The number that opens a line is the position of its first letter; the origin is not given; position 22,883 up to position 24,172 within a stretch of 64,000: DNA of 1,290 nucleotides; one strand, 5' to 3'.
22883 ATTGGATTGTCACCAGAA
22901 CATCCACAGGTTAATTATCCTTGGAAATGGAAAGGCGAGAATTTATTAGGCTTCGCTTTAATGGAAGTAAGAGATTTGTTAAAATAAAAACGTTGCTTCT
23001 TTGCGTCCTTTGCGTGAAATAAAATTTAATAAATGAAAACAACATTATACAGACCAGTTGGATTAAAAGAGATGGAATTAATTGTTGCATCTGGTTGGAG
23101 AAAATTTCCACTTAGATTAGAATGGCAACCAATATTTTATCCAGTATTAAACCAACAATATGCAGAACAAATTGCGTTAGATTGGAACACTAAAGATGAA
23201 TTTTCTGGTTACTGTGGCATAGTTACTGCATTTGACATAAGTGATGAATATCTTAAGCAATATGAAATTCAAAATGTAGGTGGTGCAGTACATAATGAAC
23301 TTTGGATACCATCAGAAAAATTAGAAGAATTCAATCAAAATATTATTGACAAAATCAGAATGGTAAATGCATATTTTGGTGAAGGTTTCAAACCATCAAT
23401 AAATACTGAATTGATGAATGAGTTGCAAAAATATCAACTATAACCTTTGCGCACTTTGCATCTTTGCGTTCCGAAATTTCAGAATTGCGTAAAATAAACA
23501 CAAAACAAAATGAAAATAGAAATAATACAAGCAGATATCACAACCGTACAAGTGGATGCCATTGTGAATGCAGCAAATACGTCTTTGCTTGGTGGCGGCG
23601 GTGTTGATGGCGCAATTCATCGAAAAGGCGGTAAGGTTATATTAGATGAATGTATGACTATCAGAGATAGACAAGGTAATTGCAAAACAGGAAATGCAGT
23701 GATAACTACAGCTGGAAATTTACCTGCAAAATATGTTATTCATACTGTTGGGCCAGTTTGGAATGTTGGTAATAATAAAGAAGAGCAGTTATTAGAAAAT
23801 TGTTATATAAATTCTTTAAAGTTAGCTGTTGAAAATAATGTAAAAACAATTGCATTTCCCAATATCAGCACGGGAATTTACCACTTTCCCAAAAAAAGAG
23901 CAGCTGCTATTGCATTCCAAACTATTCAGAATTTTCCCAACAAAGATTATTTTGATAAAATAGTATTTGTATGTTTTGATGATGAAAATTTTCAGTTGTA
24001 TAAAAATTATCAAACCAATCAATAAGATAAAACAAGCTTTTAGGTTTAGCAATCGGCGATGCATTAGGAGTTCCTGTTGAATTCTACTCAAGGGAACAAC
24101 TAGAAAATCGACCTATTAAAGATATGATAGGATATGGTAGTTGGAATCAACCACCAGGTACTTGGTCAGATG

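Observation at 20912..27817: NrtR-headed island combining three ADP-ribose eraser families with Tpt1 and an NAD-rebuilding pair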

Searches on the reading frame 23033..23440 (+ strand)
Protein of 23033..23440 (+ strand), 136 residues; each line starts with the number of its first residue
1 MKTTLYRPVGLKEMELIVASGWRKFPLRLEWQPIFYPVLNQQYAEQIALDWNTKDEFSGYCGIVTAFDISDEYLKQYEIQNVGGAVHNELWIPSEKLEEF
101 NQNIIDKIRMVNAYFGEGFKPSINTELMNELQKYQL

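Call 6: search_protein_families(library=pfam, max_evalue=0.01, proteins=[window:23033-23440:+])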
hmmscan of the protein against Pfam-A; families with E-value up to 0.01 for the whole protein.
seq(136 aa): 0 families

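Call 8: search_protein_families(library=ncbifam, max_evalue=0.01, proteins=[window:23033-23440:+])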
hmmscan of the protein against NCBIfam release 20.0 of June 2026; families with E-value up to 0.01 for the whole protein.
seq(136 aa): 0 families

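Call 9: search_protein_families(library=phrogs, max_evalue=0.001, proteins=[window:23033-23440:+])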
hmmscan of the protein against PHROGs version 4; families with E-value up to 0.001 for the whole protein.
seq(136 aa): 0 families

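Call 50: find_homologous_proteins(query=window:23033-23440:+, max_evalue=0.00001)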
Query seq(136 aa) (136 aa): 3457 proteins with E <= 0.00001 among 3458 candidates; the best 120 are listed.
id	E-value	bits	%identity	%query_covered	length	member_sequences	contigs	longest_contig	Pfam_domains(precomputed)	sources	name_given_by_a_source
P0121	1.0e-84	299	96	100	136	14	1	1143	-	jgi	-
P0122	2.6e-84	298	96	100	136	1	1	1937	-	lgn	-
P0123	1.7e-83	295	95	100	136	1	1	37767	-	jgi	jgi:hypothetical protein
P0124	3.1e-79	282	89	100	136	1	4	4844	-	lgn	-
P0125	4.7e-79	281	93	99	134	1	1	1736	-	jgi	jgi:hypothetical protein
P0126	1.8e-78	279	91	99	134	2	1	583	-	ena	-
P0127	4.0e-78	278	91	99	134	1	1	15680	-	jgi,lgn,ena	jgi:hypothetical protein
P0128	5.7e-71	255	80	99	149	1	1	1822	-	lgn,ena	-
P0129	2.0e-70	253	82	99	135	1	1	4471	-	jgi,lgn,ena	-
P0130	5.1e-70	252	82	99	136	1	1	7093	-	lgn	-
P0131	7.1e-70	251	82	99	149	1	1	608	-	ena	-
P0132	7.1e-70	251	82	99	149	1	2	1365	-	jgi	jgi:hypothetical protein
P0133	5.7e-68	245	76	97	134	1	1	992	-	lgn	-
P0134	2.6e-61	224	74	99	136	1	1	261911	-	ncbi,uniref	ncbi:ADP-ribosylation/crystallin J1 [Flavobacterium qiangtangense]|uniref:ADP-ribosylation/crystalli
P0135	1.3e-60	221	73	99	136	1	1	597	-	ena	-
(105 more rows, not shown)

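Call 57: predict_structure(alignment_id=A2)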
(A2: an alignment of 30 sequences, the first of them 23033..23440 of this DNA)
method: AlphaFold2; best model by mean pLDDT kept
length: 136 residues; sequences in the alignment: 30
mean_pLDDT: 93.7   pTM: 0.88
mean pLDDT of the five models: 93.7, 93.4, 93.3, 93.2, 92.6
residues with pLDDT >= 90: 116; 70-90: 19; 50-70: 1; < 50: 0
segments of 3 or more residues with pLDDT < 50: none
pLDDT, mean of each block of 10 residues (from residue 1): 96 96 89 90 97 94 98 93 87 93 97 96 94 87
secondary structure, 60 per line:
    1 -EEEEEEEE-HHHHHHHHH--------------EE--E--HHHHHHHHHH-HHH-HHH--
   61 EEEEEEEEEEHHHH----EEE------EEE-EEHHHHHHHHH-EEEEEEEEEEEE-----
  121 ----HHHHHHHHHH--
elements in order: E2-9 H11-19 H41-50 E61-70 H71-74 E79-81 E88-90 H94-102 E104-115 H125-134

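Call 61: fold_search(model_id=the predicted structure, library=pdb)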
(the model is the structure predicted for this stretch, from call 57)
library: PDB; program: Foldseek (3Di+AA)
matches with E <= 10: 211; with E <= 0.001: 0
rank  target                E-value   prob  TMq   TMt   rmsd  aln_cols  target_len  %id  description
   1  8tg6                  2.5e-03  0.99  0.37  0.30   5.2       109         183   15  tRNA 2'-phosphotransferase (Tpt1) from Aeropyrum pernix in complex with sulfate anions (released 2023-11-08)
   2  1wfx                  3.5e-03  0.99  0.37  0.30   5.0       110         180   14  Crystal Structure of APE0204 from Aeropyrum pernix (released 2004-11-27)
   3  7sky_C                6.4e-03  0.57  0.29  0.24  15.4       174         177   12  Pertussis toxin S1 bound to NAD+ (released 2022-04-13)
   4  8tg3                  6.8e-03  0.98  0.39  0.31   5.6       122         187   15  tRNA 2'-phosphotransferase (Tpt1) from Aeropyrum pernix in complex with ADP-ribose-1" -phosphate (released 2023-11-08)
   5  7sky_A                7.2e-03  0.47  0.27  0.22  15.3       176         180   13  Pertussis toxin S1 bound to NAD+ (released 2022-04-13)
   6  7rt7_I                8.6e-03  1.00  0.53  0.52   3.4       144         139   12  Crystal structure of the RhsP2 C-terminal toxin domain in complex with its immunity protein, RhsI2 (released 2022-08-17)
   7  7u6z_B                8.6e-03  0.44  0.27  0.23  15.8       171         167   13  Pertussis toxin E129D NAD (released 2022-04-13)
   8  9ld4_C                9.6e-03  0.98  0.37  0.30   5.2       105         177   15  The Apo-form structure of TkoKptA (released 2025-11-12)
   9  9ld4_A                1.1e-02  0.97  0.36  0.29   5.3        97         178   15  The Apo-form structure of TkoKptA (released 2025-11-12)
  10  9ldi                  1.2e-02  0.99  0.40  0.32   4.8       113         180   12  The complex structure of TkoKptA/2',3',5'-p-A (released 2025-11-12)
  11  8tfi                  1.2e-02  0.97  0.38  0.31   5.2       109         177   16  tRNA 2'-phosphotransferase (Tpt1) from Pyrococcus horikoshii (released 2023-11-08)
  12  7zhm_A                1.2e-02  0.96  0.39  0.45   6.4       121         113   11  Salmonella enterica Rhs1 C-terminal toxin TreTu complex with TriTu immunity protein (released 2022-11-23)
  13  8tg4_A                1.4e-02  0.97  0.38  0.30   5.6       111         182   14  tRNA 2'-phosphotransferase (Tpt1) from Aeropyrum pernix in complex with ADP-ribose-2"-phosphate and 2'-OH RNA (released 2023-11-08)
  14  4z9c_A                1.7e-02  0.51  0.30  0.21  12.3       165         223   16  EcPltAB Oxidized (released 2016-10-12)
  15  7zhm_B                1.8e-02  0.93  0.39  0.44   6.4       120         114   10  Salmonella enterica Rhs1 C-terminal toxin TreTu complex with TriTu immunity protein (released 2022-11-23)
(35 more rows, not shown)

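Call 62: search_solved_structures(query=A2, max_evalue=10, show_alignments=3)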
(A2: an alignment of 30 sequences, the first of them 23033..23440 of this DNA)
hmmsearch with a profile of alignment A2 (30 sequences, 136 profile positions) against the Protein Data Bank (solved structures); distinct sequences matched with E-value up to 10: 4.
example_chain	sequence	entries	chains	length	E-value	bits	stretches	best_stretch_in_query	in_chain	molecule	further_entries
4fib_A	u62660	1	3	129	0.68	12.9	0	54-101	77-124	Uncharacterized protein ydhK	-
4qp0_A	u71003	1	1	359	0.75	12.8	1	76-122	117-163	Endo-beta-mannanase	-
2x5f_A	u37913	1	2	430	0.76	12.8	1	42-80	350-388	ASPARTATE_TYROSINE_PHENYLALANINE PYRIDOXAL-5' PHOSPHATE-DEPENDENT AMINOTRANSFERASE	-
2ky9_A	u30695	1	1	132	0.91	12.5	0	55-100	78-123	Uncharacterized protein ydhK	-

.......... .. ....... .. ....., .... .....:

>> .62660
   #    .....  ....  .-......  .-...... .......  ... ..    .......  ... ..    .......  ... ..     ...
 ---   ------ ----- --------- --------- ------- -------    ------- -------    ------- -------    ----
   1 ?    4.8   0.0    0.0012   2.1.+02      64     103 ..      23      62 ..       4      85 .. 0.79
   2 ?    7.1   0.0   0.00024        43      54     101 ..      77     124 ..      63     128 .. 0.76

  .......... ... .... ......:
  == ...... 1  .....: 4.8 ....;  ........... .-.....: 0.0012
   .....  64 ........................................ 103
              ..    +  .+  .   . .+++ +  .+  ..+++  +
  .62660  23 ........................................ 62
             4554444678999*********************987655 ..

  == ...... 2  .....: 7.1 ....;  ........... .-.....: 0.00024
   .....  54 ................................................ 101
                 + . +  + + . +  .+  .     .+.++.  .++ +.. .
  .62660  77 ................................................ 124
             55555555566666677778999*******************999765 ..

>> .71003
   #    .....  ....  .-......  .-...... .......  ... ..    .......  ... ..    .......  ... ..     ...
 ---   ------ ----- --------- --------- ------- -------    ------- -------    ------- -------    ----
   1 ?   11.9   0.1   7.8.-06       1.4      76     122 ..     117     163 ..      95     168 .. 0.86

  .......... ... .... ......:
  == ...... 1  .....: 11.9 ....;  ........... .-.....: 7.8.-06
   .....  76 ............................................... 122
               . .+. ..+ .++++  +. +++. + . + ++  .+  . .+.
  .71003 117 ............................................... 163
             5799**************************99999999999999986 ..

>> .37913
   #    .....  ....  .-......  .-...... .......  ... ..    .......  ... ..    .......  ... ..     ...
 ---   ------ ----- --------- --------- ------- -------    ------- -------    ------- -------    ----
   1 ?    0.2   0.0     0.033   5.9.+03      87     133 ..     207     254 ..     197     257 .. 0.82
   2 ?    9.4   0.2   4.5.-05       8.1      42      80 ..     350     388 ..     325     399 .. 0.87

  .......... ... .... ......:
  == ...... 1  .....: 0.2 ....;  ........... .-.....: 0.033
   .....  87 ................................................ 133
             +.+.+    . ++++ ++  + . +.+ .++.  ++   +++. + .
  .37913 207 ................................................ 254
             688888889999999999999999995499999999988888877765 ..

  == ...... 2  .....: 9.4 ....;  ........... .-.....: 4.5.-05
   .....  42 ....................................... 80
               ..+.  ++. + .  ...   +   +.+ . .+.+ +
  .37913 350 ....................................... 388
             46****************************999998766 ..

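Call 63: search_protein_families(library=pfam, alignment_id=A2, max_evalue=10)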
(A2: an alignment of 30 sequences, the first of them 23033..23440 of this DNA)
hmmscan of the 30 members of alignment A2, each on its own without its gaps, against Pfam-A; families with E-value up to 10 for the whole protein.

A. member 1, window:23033-23440:+ (136 aa): 0 families

B. families by the number of members that match (of 30 scanned): 4 families
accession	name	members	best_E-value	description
PF10272.14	Tmpp129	1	0.087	Putative transmembrane protein precursor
PF18881.5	DUF5646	1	0.093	Family of unknown function (DUF5646)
PF07261.16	DnaB_2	1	0.12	Replication initiation and membrane attachment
PF19024.5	DUF5750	1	0.16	Family of unknown function (DUF5750)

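Call 89: fold_search(model_id=the predicted structure, library=viral)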
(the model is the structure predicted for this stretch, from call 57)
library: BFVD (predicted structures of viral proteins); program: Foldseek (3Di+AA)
matches with E <= 10: 330; with E <= 0.001: 2
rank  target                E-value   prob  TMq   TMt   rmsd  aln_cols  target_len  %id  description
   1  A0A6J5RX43            4.9e-06  1.00  0.62  0.49   2.6       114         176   30  GIY-YIG_UPF0213 domain containing protein [uncultured Caudovirales phage]
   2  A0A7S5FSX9            3.5e-04  1.00  0.53  0.64   5.2       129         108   16  Uncharacterized protein [Bacteriophage DSS3_VP1]
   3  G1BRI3                5.0e-03  1.00  0.50  0.53   3.3       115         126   11  Uncharacterized protein [Mycobacterium phage Send513]
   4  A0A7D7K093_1          5.6e-03  0.97  0.39  0.06   9.9       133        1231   10  Structural protein [Flavobacterium phage vB_FspP_elemoC_14-1A]
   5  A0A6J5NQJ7            6.3e-03  0.90  0.34  0.41   8.3       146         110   14  Uncharacterized protein [uncultured Caudovirales phage]
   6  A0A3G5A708            1.1e-02  0.97  0.41  0.43   5.2       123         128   10  Uncharacterized protein [Hyperionvirus sp.]
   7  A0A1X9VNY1            1.4e-02  0.99  0.50  0.26   7.2       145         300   12  Uncharacterized protein (Fragment) [Mimivirus AB-566-O17]
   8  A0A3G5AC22            1.4e-02  0.97  0.41  0.42   4.8       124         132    9  Uncharacterized protein [Hyperionvirus sp.]
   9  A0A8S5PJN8            3.7e-02  0.95  0.47  0.33   7.2       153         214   10  Uncharacterized protein [Siphoviridae sp. ctUGQ45]
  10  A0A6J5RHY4            3.7e-02  0.92  0.40  0.50   5.7       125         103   12  Uncharacterized protein [uncultured Caudovirales phage]
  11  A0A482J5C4            3.9e-02  0.69  0.34  0.39   8.4       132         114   15  ADP-ribosyltransferase [Mycobacterium phage Silverleaf]
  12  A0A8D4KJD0            5.9e-02  0.89  0.43  0.18   6.3       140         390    9  (no name in the UniProt tables at hand)
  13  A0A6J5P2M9            7.1e-02  0.85  0.46  0.40   8.3       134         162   11  Uncharacterized protein [uncultured Caudovirales phage]
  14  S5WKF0                8.5e-02  0.80  0.41  0.45   5.4       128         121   13  Putative RNA 2'-phosphotransferase [Pseudomonas phage PaBG]
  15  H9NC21                8.5e-02  0.80  0.42  0.30   6.0       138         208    9  (no name in the UniProt tables at hand)
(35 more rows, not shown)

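Call 91: search_protein_families(library=padloc, max_evalue=0.001, proteins=[window:23033-23440:+])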
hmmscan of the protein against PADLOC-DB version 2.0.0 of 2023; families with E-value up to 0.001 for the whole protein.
seq(136 aa): 1 family
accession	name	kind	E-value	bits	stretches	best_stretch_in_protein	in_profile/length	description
PDLC00069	GajA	-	0.00034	17.2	1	69-118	144-193/687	AAA ATPase domain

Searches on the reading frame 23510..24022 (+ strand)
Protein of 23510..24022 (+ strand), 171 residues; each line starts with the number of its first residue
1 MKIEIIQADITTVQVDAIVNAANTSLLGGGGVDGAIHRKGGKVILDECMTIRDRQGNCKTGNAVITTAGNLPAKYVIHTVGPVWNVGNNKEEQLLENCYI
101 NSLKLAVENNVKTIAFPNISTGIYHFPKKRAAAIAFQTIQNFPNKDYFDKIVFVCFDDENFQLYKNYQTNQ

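Call 6: search_protein_families(library=pfam, max_evalue=0.01, proteins=[window:23510-24022:+])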
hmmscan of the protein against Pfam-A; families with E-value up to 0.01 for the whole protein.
seq(171 aa): 1 family
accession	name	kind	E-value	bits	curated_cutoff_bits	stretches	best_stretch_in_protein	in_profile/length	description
PF01661.27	Macro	-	2.1e-49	166.8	22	1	19-135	1-118/118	Macro domain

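Call 8: search_protein_families(library=ncbifam, max_evalue=0.01, proteins=[window:23510-24022:+])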
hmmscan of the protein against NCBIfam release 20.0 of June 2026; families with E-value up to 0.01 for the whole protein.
seq(171 aa): 11 families
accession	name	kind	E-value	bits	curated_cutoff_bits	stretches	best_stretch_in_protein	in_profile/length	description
NF001663.0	PRK00431.1-4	equivalog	1.5e-72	243.3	285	1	1-166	7-173/180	ADP-ribose-binding protein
NF001660.0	PRK00431.1-1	equivalog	7.9e-72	240.5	271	1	2-170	4-173/177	O-acetyl-ADP-ribose deacetylase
NF001664.0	PRK00431.1-6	equivalog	2.4e-67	225.6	200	1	1-167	2-168/173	O-acetyl-ADP-ribose deacetylase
NF001661.0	PRK00431.1-2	equivalog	6.5e-50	169.5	291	1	1-166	1-169/179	O-acetyl-ADP-ribose deacetylase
NF003163.0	PRK04143.1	equivalog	1.7e-46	158.8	272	1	2-167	84-259/265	protein-ADP-ribose hydrolase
NF009880.0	PRK13341.1-1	equivalog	2.2e-42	145.2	891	1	2-146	428-572/599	AAA family ATPase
NF001667.0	PRK00431.2-3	equivalog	1.6e-41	141.9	252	1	1-166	8-171/182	ADP-ribose-binding protein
NF001668.0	PRK00431.2-4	equivalog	1.6e-34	119.1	278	1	2-169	50-213/220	ADP-ribose-binding protein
NF001665.0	PRK00431.2-1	equivalog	1.3e-32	112.8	315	1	2-166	9-169/177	ADP-ribose-binding protein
NF001666.0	PRK00431.2-2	equivalog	5.2e-25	88.2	246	1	1-165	1-159/164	ADP-ribose-binding protein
NF001662.0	PRK00431.1-3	equivalog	1.5e-23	83.5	215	1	2-163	4-176/185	[protein ADP-ribosylglutamate] hydrolase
